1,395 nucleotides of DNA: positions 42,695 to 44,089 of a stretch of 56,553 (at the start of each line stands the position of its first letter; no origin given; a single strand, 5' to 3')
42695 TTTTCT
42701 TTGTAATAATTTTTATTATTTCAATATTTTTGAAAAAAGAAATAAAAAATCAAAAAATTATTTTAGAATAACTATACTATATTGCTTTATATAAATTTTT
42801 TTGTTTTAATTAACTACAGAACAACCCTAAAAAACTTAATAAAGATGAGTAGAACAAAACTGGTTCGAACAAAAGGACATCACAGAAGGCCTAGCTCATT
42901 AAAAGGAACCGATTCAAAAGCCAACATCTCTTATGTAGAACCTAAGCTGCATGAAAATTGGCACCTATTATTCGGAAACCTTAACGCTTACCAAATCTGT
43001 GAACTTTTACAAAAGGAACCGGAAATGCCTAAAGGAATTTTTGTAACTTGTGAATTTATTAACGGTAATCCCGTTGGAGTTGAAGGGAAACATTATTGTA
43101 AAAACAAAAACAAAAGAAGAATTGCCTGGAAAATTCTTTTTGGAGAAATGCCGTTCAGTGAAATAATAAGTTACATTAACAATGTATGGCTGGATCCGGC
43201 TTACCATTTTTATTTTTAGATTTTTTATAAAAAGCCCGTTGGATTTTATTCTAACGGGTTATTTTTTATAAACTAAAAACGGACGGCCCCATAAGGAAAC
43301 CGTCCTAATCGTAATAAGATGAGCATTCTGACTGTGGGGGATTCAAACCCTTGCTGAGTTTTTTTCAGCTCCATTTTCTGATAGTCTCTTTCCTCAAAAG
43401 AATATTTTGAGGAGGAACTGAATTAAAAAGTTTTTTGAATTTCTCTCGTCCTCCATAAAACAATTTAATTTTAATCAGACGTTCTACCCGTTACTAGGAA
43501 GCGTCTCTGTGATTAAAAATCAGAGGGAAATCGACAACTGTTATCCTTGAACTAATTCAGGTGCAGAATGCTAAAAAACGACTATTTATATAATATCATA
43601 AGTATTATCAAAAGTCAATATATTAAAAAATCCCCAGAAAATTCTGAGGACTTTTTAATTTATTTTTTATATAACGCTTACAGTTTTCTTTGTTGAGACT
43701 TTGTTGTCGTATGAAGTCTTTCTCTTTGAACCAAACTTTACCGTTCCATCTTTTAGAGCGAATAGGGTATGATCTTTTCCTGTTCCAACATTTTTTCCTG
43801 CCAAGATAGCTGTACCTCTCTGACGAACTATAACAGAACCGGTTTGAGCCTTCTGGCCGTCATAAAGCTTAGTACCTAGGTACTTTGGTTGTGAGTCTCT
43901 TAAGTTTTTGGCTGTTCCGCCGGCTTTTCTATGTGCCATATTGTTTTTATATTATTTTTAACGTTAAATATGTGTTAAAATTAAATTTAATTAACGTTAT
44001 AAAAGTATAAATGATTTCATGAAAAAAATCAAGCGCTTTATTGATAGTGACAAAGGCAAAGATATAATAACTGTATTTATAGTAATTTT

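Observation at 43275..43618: Orphan ~310-nt structured RNA gene with its own promoter and terminator, class not recognisable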

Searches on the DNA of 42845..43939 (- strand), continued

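Call 74: search_rna_families(source=L117, start=5380, end=5750, threshold=evalue, max_evalue=10)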
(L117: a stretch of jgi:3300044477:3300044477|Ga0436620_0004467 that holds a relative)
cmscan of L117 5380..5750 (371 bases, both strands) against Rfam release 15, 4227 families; matches with E-value up to 10: 26.
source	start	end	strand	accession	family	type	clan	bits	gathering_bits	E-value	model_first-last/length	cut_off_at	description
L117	5380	5463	-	RF04312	trpB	Cis-reg;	-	26.7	59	0.1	1-101/107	3'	trpB ncRNA motif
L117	5380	5496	-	RF02452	ncr1575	Gene; sRNA;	-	22.8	60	0.38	1-212/212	no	Bacillus sRNA ncr1575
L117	5380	5481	-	RF00514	His_leader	Cis-reg; leader;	-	21.9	49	0.19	1-126/126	no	Histidine operon leader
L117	5380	5419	+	RF00378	Qrr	Gene; sRNA;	-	21.3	50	0.12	70-108/108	5'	Qrr RNA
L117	5382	5412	-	RF03217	mir-3167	Gene; miRNA;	-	21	86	0.25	1-59/59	no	mir-3167 microRNA precursor family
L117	5671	5719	-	RF01096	PK-HAV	Cis-reg;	-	18.7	50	9.9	1-56/56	no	HepA virus 3'-terminal pseudoknot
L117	5382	5417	-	RF00697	mir-186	Gene; miRNA;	-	18.3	70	0.68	1-82/82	no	mir-186 microRNA precursor family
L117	5670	5730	-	RF02621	BSnc120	Gene; sRNA;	-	17.8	114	0.25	1-88/88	no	Brucella sRNA 120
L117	5416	5495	-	RF02366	Yfr19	Gene; sRNA;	-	17.7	70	4.6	1-82/82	no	Cyanobacterial functional RNA 19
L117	5661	5719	+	RF02891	AgrB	Gene; antisense;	-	17.3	40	1.9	1-84/84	no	ArsR-gov region gene B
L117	5380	5460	+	RF02693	psm_mec_RNA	Gene; sRNA;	-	16.7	85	9.2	5-143/143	5'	psm_mec locus RNA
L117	5380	5459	-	RF00378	Qrr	Gene; sRNA;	-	16.5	50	1.6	1-105/108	3'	Qrr RNA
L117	5663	5716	-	RF01770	rimP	Cis-reg; leader;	-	16.1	47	4.3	32-102/102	no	Gammaprotebacteria rimP leader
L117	5380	5416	-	RF03435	mir-726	Gene; miRNA;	-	16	76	2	1-87/87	no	mir-726 microRNA precursor family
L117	5687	5740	+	RF01770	rimP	Cis-reg; leader;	-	15.9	47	4.7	31-102/102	no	Gammaprotebacteria rimP leader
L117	5386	5466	-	RF02512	PYLIS_5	Cis-reg;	-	15.8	60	5.1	1-100/100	no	Pyrrolysine insertion sequence transposase 1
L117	5380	5421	+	RF03210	mir-7359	Gene; miRNA;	-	15.7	90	4.5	1-56/56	no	mir-7359 microRNA precursor family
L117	5576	5592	+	RF01338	CRISPR-DR25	Gene; CRISPR;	CL00014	15.3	36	3.8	1-25/25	no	CRISPR RNA direct repeat element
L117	5423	5503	-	RF02551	DapZ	Cis-reg;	-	15.2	56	4.4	1-78/78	no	ABC transporter regulator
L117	5679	5726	-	RF00885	MIR821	Gene; miRNA;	-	14.7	249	2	1-275/275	no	MIR821 microRNA precursor family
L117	5380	5446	-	RF01223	snR13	Gene; snRNA; snoRNA; CD-box;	CL00045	14.6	47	7.9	1-68/124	3'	Small nucleolar RNA snR13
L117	5393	5438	+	RF02929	algC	Cis-reg;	-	14.5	33.8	4.5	1-52/52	no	algC RNA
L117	5688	5720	-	RF02607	AbsR25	Gene; sRNA;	-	14.2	47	5.8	131-164/164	no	Acinetobacter sRNA 25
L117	5381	5415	-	RF03664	MIR6288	Gene; miRNA;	-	14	74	7.9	1-92/92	no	MIR6288 microRNA precursor family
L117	5685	5722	-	RF00125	IS128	Gene; sRNA;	-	13.1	80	2.9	162-198/209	no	IS128 RNA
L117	5434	5508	-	RF02111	IS009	Gene;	-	12.9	117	0.81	1-199/199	no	IS009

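Call 79: search_rna_families(source=L007, start=3225, end=3560, threshold=evalue, max_evalue=10, show_alignments=3)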
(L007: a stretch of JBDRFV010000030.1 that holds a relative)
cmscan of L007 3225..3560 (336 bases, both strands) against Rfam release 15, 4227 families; matches with E-value up to 10: 9.
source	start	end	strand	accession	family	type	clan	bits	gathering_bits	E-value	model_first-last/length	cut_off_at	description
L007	3242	3292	+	RF01666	rox2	Cis-reg;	-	22.1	55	0.18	1-71/71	no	Drosophila rox2 ncRNA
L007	3263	3354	+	RF02528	SSRC41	Gene; sRNA;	-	21.4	60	1.9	1-111/111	no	Streptococcus sRNA SSRC41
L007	3243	3312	-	RF01770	rimP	Cis-reg; leader;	-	19.8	47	0.64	1-102/102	no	Gammaprotebacteria rimP leader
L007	3251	3330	-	RF00513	Trp_leader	Cis-reg; leader;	-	17.7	41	0.41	1-100/100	no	Tryptophan operon leader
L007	3250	3300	+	RF01770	rimP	Cis-reg; leader;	-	17.7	47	1.8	29-102/102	no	Gammaprotebacteria rimP leader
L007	3225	3292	+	RF00121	MicC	Gene; sRNA;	-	15.7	90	8.2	54-123/123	5'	MicC RNA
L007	3253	3323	-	RF02083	OrzO-P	Gene; antitoxin;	-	14.8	60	7.7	1-76/76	no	OrzO-P RNA antitoxin family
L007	3403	3448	-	RF00609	SNORD100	Gene; snRNA; snoRNA; CD-box;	CL00073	14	58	5.4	29-75/81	no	Small nucleolar RNA SNORD100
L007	3327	3403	+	RF02189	ST7-OT4_3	Gene; lncRNA;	-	9.5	50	5.1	1-302/302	no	ST7 overlapping transcript 4 conserved region 3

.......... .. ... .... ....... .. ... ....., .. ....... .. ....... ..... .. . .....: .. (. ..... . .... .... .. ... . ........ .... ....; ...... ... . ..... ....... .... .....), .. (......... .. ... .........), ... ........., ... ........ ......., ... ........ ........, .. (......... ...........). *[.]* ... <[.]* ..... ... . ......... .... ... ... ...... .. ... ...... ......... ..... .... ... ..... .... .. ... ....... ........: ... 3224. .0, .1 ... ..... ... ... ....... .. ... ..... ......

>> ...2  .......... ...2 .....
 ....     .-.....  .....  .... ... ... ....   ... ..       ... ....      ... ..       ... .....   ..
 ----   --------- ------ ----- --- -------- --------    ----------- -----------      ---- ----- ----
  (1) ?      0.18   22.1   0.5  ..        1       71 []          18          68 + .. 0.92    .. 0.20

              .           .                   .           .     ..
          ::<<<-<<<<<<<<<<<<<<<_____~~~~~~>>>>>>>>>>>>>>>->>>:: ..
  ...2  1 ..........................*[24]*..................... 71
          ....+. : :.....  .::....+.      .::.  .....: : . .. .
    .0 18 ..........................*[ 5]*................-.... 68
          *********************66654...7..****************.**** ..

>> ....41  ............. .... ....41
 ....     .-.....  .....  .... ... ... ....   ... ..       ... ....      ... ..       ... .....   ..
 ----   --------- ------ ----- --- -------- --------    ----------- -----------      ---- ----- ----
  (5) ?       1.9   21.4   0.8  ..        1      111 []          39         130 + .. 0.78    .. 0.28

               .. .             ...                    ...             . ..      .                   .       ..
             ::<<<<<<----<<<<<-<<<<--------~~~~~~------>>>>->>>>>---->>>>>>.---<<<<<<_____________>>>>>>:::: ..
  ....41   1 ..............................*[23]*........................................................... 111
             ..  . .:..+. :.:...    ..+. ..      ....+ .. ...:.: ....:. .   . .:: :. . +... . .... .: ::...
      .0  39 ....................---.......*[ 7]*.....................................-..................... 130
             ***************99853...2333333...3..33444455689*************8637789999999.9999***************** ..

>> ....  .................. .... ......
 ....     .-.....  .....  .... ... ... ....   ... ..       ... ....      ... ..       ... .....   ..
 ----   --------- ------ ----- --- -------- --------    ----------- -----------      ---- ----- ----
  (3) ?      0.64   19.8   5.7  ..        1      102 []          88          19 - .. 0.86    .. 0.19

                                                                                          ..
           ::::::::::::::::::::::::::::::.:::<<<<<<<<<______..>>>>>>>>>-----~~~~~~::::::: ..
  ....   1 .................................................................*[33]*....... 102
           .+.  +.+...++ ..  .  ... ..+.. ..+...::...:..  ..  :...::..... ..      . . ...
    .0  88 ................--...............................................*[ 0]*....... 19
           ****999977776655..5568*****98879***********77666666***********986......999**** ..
